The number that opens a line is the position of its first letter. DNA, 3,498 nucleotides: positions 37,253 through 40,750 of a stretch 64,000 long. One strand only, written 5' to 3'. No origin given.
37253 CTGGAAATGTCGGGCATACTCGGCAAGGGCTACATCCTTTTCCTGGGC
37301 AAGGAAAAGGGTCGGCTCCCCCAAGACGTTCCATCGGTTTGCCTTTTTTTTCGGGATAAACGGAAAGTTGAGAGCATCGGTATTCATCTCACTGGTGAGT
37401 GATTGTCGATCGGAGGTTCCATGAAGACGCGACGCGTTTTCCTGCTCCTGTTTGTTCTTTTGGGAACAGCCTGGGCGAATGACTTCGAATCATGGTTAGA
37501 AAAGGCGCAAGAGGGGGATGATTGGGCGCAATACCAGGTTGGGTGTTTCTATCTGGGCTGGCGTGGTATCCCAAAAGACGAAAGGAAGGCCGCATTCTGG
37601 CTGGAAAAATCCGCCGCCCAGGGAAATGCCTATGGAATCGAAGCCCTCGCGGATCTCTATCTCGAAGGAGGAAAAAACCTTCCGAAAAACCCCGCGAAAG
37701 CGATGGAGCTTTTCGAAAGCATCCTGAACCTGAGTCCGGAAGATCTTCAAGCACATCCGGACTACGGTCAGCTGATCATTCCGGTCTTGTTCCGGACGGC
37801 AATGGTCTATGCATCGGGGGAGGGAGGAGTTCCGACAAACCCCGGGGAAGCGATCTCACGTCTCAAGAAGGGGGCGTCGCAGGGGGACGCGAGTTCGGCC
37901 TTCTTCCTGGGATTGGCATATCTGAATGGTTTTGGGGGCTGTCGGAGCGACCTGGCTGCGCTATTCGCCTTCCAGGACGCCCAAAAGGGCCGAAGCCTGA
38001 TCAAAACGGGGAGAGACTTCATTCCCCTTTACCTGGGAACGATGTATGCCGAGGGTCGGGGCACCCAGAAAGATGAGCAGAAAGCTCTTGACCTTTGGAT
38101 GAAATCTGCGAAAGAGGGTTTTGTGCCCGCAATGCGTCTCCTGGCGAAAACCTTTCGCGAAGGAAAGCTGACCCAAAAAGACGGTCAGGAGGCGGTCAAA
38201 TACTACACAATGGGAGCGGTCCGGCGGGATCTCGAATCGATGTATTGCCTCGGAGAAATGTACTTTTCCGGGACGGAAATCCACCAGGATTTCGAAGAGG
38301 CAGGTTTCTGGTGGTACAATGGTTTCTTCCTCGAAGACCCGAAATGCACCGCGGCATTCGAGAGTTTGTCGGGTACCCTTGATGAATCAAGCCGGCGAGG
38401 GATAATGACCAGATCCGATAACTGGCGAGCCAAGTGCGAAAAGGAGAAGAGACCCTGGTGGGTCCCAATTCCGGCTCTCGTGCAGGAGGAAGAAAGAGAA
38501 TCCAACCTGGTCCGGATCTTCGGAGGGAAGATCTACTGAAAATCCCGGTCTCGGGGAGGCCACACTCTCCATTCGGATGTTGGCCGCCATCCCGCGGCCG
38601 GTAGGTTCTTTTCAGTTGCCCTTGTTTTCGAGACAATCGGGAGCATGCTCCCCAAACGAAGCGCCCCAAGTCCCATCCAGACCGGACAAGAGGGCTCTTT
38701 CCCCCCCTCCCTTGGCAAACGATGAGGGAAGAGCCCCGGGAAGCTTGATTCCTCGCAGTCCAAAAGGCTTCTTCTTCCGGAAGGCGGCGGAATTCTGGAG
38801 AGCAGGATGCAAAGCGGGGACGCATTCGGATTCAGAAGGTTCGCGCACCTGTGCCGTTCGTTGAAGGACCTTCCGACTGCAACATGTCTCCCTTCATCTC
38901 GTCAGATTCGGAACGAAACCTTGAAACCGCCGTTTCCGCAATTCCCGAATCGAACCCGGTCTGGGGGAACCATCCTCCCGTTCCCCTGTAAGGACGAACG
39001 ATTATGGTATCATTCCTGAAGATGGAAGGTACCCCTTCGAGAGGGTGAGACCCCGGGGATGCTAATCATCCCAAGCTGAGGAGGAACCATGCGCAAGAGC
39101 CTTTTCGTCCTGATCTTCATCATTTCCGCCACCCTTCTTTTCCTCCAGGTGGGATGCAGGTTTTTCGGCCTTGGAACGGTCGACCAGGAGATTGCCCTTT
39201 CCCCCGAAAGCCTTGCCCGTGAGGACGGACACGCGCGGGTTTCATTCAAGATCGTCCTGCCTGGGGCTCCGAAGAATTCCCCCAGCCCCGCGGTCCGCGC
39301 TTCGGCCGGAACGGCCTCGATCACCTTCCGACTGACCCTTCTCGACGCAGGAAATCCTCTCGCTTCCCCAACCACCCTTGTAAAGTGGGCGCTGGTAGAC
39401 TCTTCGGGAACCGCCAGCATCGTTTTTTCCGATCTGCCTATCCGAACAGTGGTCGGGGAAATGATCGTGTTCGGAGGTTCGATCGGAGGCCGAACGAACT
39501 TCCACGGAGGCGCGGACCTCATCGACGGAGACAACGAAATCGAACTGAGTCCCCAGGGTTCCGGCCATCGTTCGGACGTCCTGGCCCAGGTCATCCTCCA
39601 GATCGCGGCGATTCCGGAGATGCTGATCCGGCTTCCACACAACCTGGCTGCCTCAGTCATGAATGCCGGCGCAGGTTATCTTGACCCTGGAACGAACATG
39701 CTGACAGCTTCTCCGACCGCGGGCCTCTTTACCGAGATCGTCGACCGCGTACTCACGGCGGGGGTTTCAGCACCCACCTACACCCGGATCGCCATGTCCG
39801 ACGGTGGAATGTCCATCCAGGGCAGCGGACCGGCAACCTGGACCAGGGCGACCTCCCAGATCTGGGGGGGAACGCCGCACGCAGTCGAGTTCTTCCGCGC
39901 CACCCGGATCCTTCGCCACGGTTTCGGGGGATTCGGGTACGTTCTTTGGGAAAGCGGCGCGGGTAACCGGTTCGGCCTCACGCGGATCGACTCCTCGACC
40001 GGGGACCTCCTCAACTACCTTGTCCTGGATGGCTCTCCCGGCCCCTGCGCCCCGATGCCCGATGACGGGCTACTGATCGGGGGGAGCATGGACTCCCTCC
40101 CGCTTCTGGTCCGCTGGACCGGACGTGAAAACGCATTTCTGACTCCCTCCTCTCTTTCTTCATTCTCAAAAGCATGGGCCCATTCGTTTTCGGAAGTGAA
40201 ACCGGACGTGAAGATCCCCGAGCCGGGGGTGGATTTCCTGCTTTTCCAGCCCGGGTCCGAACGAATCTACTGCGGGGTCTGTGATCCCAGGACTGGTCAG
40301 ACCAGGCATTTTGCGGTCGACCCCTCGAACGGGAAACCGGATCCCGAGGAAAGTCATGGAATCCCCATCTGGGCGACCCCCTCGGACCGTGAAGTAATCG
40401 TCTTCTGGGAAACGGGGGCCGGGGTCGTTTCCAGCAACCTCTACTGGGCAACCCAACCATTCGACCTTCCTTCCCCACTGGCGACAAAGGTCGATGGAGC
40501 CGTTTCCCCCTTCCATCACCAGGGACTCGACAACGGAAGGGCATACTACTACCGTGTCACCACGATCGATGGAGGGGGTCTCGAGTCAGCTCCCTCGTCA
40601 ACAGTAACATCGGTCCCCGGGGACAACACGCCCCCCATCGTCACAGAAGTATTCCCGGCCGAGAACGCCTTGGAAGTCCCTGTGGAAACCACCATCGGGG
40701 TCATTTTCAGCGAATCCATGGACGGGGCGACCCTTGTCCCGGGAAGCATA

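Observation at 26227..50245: Candidate cell-surface/toxin accessory island between ndk and the V-ATPase operon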

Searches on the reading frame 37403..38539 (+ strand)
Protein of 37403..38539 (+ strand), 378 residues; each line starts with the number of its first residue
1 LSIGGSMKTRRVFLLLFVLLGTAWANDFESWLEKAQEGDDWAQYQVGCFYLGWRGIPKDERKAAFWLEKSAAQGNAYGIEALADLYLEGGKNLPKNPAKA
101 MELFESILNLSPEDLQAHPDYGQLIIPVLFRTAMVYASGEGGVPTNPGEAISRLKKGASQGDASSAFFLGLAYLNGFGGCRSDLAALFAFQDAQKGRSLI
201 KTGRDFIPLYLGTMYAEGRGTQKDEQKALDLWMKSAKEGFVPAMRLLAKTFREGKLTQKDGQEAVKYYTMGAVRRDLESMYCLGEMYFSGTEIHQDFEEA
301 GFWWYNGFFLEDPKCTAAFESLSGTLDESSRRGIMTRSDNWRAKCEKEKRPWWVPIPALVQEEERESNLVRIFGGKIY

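Call 5: search_protein_families(library=pfam, proteins=[window:37403-38539:+], max_evalue=0.01)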
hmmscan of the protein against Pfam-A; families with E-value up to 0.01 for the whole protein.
window:37403-38539:+ (378 aa): 1 family
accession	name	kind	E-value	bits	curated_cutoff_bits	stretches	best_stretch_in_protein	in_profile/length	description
PF08238.18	Sel1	-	1.5e-27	95.5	30.7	1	42-75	3-36/36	Sel1 repeat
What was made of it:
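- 37421..38539 (+): 372-aa secreted Sel1-repeat protein. Its start abuts the RES truncation point. Pfam Sel1 E 1.5e-27 (call 5).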

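Call 41: search_protein_families(library=ncbifam, proteins=[window:37403-38539:+], max_evalue=0.01)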
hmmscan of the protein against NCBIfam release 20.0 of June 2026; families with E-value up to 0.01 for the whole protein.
window:37403-38539:+ (378 aa): 4 families
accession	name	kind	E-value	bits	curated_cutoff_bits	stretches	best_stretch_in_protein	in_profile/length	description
NF033786.1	phenyl_MerG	equivalog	1.2e-10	41.7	350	2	145-270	47-175/217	phenylmercury resistance protein MerG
NF047621.1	FlgprotMotXVib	equivalog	9e-09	35.1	330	1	211-337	78-203/211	flagellar protein MotX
NF038194.1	AlgK_TPR_lipo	equivalog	1.7e-08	33.6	700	1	209-300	302-392/448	alginate biosynthesis TPR repeat lipoprotein AlgK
NF045484.1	TransRegExoR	equivalog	0.0037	16.5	450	0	254-299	50-97/267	exopolysaccharide production regulator ExoR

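Call 42: search_protein_families(library=padloc, proteins=[window:37403-38539:+], max_evalue=0.01)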
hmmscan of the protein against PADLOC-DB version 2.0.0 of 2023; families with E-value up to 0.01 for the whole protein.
window:37403-38539:+ (378 aa): 1 family
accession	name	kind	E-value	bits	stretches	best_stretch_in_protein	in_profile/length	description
PDLC00284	PtuA1|PtuA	-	0.0088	12.9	0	224-271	4-51/545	AAA ATPase domain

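Call 53: list_cluster_members(proteins=[P0001, P0003, window:37421-38539:+, window:39089-47194:+, window:47328-48140:+, window:49702-50112:+, window:36914-37387:-, window:26227-27864:+, window:27807-29324:-, window:50386-50997:+])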
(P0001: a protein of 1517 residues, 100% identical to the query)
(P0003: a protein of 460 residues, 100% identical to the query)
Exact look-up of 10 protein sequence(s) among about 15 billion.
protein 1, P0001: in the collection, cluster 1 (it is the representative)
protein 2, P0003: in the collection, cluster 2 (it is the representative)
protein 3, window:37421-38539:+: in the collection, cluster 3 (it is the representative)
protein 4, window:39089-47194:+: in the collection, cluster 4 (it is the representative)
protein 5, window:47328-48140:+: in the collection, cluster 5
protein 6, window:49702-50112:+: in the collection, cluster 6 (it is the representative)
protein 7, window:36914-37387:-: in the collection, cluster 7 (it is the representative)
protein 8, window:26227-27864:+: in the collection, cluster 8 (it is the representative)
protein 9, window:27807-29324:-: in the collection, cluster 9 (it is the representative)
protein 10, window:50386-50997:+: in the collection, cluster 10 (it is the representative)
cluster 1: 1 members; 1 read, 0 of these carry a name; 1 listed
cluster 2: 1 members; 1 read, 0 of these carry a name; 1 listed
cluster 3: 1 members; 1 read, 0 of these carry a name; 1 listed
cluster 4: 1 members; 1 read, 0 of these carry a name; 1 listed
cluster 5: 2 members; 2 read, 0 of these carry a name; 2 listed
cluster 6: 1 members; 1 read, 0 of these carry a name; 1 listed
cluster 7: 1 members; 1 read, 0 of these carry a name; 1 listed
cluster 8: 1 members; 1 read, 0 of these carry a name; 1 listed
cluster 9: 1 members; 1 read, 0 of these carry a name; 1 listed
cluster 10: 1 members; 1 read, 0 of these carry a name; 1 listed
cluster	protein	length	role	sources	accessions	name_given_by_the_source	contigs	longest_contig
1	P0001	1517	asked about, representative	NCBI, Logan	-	-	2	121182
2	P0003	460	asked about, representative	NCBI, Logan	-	-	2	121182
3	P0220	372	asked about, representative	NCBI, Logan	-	-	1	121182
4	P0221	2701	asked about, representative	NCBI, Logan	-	-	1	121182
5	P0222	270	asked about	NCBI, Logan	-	-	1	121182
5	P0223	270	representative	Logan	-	-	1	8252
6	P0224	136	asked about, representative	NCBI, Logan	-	-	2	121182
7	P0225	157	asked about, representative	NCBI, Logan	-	-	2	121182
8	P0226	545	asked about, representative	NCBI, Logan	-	-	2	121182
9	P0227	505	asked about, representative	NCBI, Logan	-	-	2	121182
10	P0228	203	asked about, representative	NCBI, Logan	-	-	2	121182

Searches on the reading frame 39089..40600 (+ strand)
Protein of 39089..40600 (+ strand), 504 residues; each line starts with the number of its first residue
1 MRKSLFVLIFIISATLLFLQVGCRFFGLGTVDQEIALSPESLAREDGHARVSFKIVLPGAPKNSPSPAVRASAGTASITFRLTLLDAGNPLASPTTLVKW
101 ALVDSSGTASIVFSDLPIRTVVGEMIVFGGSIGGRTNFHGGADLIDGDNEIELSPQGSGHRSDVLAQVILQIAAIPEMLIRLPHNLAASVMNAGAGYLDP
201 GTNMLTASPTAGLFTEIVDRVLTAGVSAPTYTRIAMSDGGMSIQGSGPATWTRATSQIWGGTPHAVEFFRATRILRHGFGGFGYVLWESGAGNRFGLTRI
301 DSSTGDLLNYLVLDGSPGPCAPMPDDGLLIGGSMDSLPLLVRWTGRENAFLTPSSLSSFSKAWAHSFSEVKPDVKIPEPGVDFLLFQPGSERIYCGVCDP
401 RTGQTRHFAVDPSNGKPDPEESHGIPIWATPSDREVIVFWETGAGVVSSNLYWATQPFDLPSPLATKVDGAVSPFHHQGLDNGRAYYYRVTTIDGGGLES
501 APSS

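Call 35: search_protein_families(library=pfam, proteins=[window:39089-40600:+], max_evalue=5)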
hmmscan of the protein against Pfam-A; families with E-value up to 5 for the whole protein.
window:39089-40600:+ (504 aa): 1 family
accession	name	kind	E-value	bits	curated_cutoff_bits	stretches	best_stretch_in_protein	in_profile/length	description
PF16656.11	Pur_ac_phosph_N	-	0.086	13.8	30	1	428-492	8-80/93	Purple acid Phosphatase, N-terminal domain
